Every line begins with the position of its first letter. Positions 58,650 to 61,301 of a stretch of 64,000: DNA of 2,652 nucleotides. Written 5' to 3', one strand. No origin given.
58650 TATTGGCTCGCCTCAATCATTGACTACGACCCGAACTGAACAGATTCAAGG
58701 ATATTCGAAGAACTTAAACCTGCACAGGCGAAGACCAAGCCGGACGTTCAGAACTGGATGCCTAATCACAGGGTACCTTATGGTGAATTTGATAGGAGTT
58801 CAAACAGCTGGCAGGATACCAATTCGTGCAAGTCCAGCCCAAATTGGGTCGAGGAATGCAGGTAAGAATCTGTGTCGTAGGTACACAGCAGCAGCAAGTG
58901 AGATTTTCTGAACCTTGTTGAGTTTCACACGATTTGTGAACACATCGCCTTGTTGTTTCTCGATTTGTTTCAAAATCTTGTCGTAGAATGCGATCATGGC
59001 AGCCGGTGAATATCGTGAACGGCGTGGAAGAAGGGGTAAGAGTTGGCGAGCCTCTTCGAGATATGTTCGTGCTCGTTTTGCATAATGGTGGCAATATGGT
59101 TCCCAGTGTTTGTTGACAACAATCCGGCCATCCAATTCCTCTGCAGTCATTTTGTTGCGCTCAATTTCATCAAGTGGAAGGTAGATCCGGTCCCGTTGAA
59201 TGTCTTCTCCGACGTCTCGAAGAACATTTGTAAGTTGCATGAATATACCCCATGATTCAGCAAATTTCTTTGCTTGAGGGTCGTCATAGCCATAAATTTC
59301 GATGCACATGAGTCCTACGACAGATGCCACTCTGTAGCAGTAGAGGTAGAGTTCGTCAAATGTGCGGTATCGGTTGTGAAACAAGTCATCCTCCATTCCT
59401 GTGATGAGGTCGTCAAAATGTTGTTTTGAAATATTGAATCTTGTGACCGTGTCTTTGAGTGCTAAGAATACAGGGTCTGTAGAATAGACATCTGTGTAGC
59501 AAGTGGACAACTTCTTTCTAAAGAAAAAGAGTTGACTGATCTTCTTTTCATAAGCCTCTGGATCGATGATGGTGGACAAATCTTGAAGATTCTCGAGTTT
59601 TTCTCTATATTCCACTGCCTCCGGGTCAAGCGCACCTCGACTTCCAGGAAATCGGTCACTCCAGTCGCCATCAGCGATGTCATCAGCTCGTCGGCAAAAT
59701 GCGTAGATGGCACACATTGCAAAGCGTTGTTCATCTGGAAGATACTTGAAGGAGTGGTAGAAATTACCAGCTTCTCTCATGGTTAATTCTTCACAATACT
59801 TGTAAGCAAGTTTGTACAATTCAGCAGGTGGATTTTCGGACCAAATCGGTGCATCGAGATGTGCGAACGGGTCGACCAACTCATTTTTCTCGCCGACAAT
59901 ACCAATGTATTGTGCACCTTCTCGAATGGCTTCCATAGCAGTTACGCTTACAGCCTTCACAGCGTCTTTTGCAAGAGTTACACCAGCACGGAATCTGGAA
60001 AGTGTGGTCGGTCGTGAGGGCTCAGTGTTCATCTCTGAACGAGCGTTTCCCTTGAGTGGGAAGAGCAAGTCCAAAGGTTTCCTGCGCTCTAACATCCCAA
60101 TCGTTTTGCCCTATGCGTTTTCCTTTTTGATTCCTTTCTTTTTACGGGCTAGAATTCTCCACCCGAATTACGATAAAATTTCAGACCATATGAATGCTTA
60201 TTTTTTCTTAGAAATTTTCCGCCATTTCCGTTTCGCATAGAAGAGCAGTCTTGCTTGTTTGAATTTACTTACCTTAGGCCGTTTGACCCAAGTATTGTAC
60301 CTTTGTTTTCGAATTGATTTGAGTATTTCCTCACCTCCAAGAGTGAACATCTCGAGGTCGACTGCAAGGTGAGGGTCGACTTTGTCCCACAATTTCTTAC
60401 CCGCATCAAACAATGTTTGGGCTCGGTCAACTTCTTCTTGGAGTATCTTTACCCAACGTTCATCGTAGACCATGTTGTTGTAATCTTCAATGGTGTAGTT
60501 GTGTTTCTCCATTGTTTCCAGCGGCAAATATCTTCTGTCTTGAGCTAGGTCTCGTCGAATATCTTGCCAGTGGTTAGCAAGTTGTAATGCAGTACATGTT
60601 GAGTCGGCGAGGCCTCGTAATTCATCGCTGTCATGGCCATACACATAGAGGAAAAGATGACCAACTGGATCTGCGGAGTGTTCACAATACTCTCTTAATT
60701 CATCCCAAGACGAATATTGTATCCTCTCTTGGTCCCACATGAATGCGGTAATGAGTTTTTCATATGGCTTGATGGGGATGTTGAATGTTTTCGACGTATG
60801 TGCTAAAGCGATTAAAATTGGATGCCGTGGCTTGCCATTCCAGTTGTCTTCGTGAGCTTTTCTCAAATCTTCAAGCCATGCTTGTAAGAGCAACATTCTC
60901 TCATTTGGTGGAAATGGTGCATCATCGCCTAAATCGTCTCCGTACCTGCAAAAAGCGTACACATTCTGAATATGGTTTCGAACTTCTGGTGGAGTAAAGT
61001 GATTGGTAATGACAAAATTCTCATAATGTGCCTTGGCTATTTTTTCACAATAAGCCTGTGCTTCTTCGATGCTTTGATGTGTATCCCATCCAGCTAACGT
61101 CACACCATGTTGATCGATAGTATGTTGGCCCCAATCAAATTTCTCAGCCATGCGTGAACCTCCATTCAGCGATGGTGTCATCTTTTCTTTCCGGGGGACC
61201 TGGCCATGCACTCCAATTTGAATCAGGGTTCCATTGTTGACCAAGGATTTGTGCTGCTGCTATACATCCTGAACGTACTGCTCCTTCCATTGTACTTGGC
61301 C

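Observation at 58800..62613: Complete bacterial-type HpnE-HpnC-HpnD squalene pathway in an archaeal genome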

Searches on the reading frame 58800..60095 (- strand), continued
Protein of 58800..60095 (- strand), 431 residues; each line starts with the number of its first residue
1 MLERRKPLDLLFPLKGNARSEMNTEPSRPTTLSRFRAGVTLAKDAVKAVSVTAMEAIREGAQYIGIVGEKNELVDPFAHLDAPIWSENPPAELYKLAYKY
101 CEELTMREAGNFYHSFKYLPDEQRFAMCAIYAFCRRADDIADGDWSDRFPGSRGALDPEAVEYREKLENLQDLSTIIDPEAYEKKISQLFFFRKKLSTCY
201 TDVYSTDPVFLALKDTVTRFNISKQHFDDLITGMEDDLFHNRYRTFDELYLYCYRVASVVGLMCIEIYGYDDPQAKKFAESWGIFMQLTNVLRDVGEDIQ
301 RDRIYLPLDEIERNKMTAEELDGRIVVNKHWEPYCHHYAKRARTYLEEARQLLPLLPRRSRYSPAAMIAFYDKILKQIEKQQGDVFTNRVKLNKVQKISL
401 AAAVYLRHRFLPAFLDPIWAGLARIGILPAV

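Call 32: search_solved_structures(query=window:58800-60095:-, max_evalue=0.001, show_alignments=2)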
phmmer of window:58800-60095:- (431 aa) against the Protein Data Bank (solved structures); distinct sequences matched with E-value up to 0.001: 18.
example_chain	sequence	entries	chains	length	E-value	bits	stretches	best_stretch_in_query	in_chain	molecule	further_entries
5iys_A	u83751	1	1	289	6.1e-32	114.6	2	205-404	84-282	Phytoene synthase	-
8is6_A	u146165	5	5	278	1.3e-31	113.5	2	205-394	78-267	CrtM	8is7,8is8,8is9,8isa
2zco_A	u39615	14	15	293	2.2e-21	79.8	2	205-397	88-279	Dehydrosqualene synthase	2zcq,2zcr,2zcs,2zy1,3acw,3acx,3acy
4f6v_A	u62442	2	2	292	2.2e-21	79.8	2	205-397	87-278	Dehydrosqualene synthase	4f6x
3vjd_A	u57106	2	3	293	2.8e-21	79.5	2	204-349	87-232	Dehydrosqualene synthase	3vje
4e9u_A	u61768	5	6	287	2.9e-21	79.4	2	204-397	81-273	Dehydrosqualene synthase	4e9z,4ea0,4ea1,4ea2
3ae0_A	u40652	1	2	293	2.3e-20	76.5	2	205-397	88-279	Dehydrosqualene synthase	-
3adz_A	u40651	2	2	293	2.7e-20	76.3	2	205-397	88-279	Dehydrosqualene synthase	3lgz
3we9_A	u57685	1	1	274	7e-20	74.9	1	214-394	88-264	Putative phytoene/squalene synthase YisP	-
4hd1_A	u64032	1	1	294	1.9e-18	70.1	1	196-404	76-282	Squalene synthase HpnC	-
7wgh_A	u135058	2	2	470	9.4e-06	28.3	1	93-309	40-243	Squalene synthase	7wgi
1ezf_A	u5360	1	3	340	0.00014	24.4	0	246-309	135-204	FARNESYL-DIPHOSPHATE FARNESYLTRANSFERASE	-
3wek_A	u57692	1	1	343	0.00015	24.4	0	246-309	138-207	Squalene synthase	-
3wej_A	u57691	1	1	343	0.00015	24.4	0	246-309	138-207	Squalene synthase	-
3wc9_A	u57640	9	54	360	0.00015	24.4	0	246-309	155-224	Squalene synthase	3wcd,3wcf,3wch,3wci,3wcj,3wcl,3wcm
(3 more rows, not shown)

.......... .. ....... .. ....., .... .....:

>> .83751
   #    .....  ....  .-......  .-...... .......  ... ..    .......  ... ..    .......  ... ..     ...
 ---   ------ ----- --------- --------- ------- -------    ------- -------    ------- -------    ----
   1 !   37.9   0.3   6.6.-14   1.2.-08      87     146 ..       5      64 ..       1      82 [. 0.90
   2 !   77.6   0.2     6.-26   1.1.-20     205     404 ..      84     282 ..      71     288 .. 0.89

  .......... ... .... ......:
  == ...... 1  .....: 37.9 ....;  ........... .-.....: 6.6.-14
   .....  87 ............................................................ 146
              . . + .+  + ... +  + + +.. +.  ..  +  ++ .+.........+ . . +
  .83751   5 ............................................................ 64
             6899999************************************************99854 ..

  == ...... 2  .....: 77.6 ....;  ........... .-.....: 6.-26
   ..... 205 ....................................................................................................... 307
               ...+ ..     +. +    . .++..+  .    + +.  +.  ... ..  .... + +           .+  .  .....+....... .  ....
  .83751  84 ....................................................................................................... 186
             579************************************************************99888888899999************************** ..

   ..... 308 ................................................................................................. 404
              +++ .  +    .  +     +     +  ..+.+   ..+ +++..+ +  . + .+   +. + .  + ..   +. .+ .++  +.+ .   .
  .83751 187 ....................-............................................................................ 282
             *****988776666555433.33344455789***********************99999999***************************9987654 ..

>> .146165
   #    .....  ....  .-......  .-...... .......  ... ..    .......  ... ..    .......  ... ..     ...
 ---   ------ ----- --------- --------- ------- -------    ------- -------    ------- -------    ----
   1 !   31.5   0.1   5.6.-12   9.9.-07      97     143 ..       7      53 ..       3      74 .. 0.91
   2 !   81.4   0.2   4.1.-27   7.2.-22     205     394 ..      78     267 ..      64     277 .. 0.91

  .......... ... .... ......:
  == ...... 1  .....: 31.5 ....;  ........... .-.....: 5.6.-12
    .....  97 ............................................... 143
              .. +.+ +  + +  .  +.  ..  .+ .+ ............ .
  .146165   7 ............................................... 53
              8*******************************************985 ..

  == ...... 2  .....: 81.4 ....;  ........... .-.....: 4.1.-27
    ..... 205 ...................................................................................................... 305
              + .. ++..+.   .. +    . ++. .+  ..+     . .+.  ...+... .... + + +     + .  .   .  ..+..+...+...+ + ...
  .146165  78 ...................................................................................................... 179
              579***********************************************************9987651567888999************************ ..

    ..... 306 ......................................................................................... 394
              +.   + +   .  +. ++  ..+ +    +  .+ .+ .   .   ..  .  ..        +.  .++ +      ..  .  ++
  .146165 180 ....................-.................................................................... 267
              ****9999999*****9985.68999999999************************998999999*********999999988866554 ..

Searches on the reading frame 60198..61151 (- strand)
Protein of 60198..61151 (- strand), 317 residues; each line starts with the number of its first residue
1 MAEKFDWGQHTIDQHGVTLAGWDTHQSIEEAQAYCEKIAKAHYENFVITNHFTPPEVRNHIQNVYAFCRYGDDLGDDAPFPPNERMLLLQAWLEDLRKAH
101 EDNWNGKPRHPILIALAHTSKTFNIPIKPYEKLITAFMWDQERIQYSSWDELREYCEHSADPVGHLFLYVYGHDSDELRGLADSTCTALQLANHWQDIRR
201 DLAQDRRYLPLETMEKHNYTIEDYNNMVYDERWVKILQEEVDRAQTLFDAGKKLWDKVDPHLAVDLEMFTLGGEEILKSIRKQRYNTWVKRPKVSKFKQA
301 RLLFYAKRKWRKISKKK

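Call 3: search_protein_families(library=ncbifam, proteins=[window:60198-61151:-], max_evalue=0.001)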
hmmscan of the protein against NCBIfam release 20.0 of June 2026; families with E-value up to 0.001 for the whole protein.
window:60198-61151:- (317 aa): 6 families
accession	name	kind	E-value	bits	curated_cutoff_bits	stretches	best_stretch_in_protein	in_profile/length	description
TIGR03464.1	HpnC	equivalog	6.2e-81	271.8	250.45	1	39-306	2-265/267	squalene synthase HpnC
TIGR03465.1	HpnD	equivalog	1e-46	159.1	278.6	1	39-303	2-261/267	presqualene diphosphate synthase HpnD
NF045686.1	PhytoSynCyanob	equivalog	1.8e-34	119.2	550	1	24-304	13-301/310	15-cis-phytoene synthase CrtB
NF045921.1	PhytnSynCrtBRhod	equivalog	6e-18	65.3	500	1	33-249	8-218/307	15-cis-phytoene synthase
NF042419.1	Phyto_syn_CrtB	equivalog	2.5e-13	50.3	480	1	54-254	26-230/306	15-cis-phytoene synthase CrtB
TIGR01559.1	squal_synth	equivalog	0.00056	19.2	286.75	0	40-244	11-233/337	squalene synthase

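Call 4: search_protein_families(library=pfam, proteins=[window:60198-61151:-], max_evalue=0.001)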
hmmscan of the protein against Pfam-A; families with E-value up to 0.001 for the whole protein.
window:60198-61151:- (317 aa): 1 family
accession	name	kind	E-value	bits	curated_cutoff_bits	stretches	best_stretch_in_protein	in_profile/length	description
PF00494.24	SQS_PSY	-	1.6e-61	208.8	26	1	40-297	2-262/263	Squalene/phytoene synthase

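Call 47: search_solved_structures(query=window:60198-61151:-, max_evalue=0.001, show_alignments=1)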
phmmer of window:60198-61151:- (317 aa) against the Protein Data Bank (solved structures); distinct sequences matched with E-value up to 0.001: 11.
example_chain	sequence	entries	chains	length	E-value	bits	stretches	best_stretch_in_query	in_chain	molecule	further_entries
4hd1_A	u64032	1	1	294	3.6e-64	220.3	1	34-302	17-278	Squalene synthase HpnC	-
5iys_A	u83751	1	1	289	2.3e-16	63.2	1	23-307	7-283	Phytoene synthase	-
8is6_A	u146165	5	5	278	3.9e-15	59.2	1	29-246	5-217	CrtM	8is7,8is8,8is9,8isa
3vjd_A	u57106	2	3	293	4.5e-12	49.1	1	33-312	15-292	Dehydrosqualene synthase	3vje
3ae0_A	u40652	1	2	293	6.3e-12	48.6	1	33-312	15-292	Dehydrosqualene synthase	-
2zco_A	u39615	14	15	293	9.1e-12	48.1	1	33-312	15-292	Dehydrosqualene synthase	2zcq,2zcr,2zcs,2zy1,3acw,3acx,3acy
4f6v_A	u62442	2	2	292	9.8e-12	48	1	33-312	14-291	Dehydrosqualene synthase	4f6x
4e9u_A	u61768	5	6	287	1.1e-11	47.9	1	33-312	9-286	Dehydrosqualene synthase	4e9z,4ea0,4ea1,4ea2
3adz_A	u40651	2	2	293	1.3e-10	44.3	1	33-312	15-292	Dehydrosqualene synthase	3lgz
7vwt_A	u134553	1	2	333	2.1e-09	40.3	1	50-264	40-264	CqsB4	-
7vws_A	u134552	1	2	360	2e-06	30.5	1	53-255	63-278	LvqB4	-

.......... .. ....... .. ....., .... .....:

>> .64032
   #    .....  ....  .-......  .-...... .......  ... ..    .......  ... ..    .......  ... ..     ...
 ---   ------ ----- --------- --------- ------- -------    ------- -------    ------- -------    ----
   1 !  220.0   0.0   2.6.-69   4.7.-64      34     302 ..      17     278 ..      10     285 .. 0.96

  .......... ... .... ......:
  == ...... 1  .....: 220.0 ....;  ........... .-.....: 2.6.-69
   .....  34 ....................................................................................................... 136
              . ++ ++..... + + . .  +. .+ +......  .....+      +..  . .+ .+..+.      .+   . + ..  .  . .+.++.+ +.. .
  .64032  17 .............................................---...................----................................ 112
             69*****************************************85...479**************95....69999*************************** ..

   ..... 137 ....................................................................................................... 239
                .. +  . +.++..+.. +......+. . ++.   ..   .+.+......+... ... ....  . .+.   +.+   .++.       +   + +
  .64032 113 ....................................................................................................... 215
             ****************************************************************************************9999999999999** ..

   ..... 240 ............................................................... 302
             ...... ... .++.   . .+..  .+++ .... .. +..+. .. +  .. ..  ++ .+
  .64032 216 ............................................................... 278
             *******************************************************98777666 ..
